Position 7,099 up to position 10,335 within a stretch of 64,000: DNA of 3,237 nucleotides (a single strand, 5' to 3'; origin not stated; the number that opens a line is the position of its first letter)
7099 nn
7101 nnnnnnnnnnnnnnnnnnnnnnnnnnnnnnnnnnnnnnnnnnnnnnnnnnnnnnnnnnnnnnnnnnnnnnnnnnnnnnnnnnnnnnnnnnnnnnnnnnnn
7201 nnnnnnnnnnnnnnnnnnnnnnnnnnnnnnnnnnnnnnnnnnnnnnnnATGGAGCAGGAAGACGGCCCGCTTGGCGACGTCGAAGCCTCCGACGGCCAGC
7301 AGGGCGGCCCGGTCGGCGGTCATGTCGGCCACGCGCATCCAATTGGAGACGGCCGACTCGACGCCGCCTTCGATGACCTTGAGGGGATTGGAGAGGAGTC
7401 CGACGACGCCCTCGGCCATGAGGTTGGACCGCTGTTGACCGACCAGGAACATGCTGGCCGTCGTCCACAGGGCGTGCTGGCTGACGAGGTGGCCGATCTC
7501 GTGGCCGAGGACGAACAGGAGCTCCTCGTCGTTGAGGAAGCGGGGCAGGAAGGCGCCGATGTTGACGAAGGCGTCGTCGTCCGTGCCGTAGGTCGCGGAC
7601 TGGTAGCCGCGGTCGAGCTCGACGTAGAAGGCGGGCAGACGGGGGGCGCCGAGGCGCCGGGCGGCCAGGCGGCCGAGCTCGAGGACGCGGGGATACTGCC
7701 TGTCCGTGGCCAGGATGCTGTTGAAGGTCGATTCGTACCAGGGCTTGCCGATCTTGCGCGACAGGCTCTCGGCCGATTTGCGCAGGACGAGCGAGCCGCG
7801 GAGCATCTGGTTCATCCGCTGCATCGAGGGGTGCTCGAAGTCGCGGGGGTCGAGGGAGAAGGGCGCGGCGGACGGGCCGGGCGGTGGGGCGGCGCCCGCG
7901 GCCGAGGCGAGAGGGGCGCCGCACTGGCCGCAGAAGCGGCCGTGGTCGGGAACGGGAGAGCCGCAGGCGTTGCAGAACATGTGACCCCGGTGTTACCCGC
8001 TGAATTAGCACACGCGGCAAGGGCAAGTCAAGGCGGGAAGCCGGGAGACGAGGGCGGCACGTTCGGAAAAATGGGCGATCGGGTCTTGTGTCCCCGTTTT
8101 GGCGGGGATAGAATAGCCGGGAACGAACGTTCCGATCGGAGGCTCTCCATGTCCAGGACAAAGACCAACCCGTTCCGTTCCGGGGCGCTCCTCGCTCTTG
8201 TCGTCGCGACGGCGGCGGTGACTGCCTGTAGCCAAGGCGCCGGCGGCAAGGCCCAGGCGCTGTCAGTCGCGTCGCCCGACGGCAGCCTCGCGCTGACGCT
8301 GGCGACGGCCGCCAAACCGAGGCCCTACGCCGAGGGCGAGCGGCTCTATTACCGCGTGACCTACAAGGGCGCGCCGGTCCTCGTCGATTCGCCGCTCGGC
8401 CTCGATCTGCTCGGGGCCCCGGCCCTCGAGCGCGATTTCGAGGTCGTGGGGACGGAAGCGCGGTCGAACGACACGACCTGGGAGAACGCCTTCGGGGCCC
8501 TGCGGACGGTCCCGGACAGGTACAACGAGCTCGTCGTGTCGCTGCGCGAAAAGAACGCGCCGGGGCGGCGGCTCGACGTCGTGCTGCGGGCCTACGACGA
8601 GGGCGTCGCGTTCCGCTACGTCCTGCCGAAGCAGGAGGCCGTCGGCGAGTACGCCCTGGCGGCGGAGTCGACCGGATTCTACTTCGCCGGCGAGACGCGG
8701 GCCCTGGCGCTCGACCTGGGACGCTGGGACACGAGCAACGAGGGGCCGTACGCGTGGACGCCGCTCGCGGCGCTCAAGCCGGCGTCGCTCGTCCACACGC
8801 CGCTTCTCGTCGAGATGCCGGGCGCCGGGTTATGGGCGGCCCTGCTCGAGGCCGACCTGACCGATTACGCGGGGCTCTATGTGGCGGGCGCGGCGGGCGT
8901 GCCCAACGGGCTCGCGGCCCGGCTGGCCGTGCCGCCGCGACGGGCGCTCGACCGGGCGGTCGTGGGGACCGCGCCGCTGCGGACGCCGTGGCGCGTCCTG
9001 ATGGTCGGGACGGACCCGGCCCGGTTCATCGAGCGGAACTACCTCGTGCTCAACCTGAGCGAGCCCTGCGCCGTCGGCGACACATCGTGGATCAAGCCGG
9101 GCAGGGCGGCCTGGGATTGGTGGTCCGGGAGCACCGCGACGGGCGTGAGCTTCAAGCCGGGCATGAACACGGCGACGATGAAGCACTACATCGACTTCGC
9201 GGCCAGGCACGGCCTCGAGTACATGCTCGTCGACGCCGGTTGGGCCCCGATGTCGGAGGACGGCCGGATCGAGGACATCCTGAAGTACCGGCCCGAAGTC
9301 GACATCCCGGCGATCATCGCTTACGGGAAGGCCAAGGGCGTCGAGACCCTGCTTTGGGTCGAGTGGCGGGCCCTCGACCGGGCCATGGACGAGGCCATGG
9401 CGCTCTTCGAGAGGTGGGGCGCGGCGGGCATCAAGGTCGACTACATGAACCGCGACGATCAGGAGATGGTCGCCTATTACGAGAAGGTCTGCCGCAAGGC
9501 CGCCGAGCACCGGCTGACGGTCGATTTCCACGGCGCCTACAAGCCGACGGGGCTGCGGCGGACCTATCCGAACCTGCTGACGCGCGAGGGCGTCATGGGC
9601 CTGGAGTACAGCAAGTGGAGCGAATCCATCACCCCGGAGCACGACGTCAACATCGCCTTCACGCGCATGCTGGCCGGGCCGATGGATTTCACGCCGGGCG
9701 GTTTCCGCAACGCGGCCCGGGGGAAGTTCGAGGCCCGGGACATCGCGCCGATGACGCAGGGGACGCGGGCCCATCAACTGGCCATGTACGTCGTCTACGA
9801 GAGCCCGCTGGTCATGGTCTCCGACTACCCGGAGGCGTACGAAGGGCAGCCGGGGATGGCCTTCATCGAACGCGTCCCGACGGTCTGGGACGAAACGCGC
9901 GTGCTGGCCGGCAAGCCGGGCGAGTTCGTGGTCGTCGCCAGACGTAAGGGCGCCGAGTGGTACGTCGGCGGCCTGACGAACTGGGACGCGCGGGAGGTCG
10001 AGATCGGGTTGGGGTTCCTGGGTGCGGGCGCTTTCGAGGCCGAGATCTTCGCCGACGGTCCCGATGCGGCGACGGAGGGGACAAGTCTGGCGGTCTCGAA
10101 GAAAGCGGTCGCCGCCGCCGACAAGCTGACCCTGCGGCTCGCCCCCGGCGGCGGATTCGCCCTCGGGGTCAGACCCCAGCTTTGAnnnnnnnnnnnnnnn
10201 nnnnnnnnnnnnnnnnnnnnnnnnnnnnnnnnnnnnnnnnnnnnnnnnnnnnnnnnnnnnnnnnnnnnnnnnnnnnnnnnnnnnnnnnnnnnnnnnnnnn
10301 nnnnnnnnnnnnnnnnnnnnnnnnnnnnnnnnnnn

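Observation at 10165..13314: Two copies of a ~230-bp MITE-like element with 18-bp terminal inverted repeats bracket a two-gene block (C69 dipeptidase + secreted Met-rich protein)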

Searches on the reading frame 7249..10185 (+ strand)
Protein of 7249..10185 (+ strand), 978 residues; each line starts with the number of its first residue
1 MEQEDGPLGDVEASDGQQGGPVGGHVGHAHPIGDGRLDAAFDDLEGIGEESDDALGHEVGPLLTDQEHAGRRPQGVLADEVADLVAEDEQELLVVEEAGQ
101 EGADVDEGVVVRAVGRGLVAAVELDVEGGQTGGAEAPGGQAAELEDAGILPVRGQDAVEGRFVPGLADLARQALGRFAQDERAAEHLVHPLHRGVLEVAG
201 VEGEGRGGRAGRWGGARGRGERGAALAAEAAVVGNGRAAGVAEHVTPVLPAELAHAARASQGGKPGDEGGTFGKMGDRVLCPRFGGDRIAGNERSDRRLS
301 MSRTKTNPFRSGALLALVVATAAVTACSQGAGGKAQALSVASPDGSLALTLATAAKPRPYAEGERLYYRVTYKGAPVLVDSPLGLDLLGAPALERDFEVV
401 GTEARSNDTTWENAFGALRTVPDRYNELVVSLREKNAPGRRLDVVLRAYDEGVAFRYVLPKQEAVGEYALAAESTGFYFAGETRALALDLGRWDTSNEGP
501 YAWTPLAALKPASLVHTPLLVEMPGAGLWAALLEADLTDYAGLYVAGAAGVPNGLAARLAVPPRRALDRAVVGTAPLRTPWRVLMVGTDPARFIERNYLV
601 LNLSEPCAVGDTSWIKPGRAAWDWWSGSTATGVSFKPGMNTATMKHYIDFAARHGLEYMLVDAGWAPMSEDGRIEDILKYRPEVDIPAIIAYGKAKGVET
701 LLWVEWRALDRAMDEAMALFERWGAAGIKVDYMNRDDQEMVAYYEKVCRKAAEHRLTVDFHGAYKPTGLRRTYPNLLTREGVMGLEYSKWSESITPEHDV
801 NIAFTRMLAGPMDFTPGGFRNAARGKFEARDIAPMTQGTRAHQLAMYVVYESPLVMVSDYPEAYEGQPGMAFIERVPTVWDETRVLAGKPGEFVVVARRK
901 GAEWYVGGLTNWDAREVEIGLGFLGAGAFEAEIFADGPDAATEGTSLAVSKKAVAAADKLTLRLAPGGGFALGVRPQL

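Call 41: search_protein_families(library=pfam, proteins=[window:7249-10185:+], max_evalue=0.001)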
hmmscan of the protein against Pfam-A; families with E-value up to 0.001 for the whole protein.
window:7249-10185:+ (978 aa): 3 families
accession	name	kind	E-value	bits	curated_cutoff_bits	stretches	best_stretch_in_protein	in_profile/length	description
PF10566.15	Glyco_hydro_97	-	4.9e-108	361.1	32.5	1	611-877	1-275/275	Glycoside hydrolase 97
PF14508.12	GH97_N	-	4.8e-52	177.2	25.3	1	340-606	1-229/229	Glycosyl-hydrolase 97 N-terminal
PF14509.12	GH97_C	-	1.2e-30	106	25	1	879-972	1-94/97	Glycosyl-hydrolase 97 C-terminal, oligomerisation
